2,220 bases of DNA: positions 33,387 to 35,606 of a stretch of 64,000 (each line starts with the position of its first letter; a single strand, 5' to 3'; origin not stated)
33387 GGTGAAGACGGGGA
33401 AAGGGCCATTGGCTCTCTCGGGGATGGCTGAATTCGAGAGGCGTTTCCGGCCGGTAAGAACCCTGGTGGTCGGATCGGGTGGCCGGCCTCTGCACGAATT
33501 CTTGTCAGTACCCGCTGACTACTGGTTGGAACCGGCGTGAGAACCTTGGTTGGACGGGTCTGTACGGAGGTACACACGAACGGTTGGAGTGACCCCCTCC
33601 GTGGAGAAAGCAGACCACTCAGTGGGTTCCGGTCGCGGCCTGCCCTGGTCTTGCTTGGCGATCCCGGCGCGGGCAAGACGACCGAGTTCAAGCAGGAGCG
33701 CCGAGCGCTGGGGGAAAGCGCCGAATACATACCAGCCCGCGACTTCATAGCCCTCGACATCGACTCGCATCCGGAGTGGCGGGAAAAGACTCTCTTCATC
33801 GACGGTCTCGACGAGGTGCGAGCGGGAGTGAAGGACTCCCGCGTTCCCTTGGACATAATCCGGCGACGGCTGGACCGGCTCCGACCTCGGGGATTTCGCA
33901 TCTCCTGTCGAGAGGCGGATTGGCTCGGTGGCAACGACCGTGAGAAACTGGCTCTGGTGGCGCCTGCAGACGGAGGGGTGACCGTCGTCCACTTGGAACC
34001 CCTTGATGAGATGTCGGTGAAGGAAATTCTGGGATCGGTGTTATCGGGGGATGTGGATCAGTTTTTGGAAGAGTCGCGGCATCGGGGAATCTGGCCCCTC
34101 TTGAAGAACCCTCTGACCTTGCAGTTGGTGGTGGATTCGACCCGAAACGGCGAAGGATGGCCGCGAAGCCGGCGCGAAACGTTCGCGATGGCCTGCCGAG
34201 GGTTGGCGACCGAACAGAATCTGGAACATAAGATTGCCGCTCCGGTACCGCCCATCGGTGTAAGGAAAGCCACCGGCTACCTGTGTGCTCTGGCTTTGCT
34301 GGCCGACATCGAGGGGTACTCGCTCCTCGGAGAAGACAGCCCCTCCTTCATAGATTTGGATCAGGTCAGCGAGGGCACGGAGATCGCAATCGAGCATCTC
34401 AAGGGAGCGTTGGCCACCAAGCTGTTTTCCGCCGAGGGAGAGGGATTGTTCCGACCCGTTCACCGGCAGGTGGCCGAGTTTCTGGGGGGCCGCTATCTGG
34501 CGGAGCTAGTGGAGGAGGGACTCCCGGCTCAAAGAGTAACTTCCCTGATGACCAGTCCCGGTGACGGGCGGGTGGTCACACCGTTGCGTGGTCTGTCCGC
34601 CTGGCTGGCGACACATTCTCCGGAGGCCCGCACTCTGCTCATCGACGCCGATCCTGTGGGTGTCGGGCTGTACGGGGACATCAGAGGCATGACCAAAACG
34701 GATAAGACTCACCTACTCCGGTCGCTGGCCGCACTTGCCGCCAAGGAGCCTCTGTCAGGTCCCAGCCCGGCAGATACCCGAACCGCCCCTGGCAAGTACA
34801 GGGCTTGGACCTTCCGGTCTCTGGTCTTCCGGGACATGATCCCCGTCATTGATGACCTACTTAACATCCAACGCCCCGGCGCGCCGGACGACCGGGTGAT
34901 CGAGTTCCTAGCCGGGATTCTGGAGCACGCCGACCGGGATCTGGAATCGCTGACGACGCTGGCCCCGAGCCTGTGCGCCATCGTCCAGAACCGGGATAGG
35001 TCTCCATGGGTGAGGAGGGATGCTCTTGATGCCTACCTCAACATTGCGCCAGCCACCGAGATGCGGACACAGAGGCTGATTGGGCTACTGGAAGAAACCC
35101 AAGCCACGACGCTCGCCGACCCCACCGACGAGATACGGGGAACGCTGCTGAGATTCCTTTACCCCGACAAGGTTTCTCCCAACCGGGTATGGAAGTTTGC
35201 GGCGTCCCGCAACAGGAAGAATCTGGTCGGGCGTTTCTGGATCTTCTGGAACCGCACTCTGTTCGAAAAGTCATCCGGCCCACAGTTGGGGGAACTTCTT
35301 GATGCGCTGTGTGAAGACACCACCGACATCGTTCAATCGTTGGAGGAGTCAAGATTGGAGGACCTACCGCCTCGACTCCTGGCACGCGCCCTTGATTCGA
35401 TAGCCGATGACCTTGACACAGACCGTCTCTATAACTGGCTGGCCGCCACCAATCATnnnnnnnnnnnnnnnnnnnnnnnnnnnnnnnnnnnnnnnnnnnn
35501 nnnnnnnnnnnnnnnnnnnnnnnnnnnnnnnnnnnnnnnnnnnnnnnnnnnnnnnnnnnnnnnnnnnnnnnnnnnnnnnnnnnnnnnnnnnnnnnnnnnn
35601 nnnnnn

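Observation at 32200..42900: A roughly 10.7-kb lower-GC island (about 55% vs about 68%) carrying the ATPase/NACHT pair, a repeat-containing membrane coiled-coil protein and two SLH surface-protein paralogs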

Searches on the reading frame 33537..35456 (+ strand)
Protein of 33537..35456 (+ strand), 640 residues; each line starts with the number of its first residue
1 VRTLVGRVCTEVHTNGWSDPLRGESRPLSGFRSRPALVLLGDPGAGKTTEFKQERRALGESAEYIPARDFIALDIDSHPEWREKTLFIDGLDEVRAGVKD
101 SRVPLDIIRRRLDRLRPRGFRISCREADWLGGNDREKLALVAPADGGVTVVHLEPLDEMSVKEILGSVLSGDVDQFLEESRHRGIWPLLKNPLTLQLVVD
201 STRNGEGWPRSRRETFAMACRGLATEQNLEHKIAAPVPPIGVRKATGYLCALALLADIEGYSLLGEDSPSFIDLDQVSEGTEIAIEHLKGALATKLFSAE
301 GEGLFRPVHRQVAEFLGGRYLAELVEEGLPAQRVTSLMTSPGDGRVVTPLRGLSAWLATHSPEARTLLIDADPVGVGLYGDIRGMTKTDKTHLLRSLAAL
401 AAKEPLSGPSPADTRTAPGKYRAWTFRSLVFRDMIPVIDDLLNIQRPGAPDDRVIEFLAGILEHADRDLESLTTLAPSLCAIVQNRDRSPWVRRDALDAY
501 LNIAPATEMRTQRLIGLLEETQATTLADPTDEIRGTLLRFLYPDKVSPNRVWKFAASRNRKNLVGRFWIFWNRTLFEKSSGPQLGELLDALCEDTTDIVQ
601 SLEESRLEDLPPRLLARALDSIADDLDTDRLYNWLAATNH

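Call 54: predict_structure(alignment_id=A2)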
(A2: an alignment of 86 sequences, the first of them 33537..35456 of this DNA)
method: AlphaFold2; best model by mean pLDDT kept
length: 640 residues; sequences in the alignment: 86
mean_pLDDT: 85.1   pTM: 0.80
mean pLDDT of the five models: 85.1, 84.6, 82.4, 82.3, 81.4
residues with pLDDT >= 90: 301; 70-90: 264; 50-70: 50; < 50: 25
segments of 3 or more residues with pLDDT < 50: 15-22, 231-233, 408-421
pLDDT, mean of each block of 10 residues (from residue 1): 77 50 75 92 86 94 93 91 95 71 87 94 82 84 82 88 88 88 81 86 77 87 74 58 92 89 75 89 90 87 84 94 96 92 81 93 95 84 89 93 61 34 76 94 75 89 89 96 91 93 94 96 87 93 92 80 77 92 94 89 86 94 92 85
secondary structure, 60 per line:
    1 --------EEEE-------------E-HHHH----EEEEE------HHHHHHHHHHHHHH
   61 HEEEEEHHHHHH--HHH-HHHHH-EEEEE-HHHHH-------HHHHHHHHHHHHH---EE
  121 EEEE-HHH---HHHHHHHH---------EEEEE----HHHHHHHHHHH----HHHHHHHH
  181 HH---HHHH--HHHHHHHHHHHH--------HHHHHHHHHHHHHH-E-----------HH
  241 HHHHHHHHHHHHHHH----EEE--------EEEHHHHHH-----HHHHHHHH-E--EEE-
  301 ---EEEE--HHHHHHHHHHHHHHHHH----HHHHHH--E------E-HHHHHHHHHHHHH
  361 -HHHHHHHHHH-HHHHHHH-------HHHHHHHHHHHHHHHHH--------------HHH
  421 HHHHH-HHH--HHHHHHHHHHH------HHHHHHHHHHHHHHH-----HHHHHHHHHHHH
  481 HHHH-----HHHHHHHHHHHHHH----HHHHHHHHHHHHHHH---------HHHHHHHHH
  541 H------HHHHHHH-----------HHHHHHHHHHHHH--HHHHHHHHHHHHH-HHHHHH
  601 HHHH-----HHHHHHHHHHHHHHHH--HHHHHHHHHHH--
elements in order: E9-12 H28-31 E36-40 H47-61 E62-66 H67-72 H79-83 E85-89 H91-95 H103-115 E119-124 H132-139 E149-153 H158-168 H173-182 H186-189 H192-203 H212-225 H239-255 E260-262 E271-273 H274-279 H285-292 E297-299 E304-307 H310-326 H331-336 H348-360 H362-371 H373-379 H387-403 H418-425 H432-442 H449-463 H469-484 H490-503 H508-522 H532-541 H548-554 H566-578 H581-593 H595-604 H610-625 H628-638
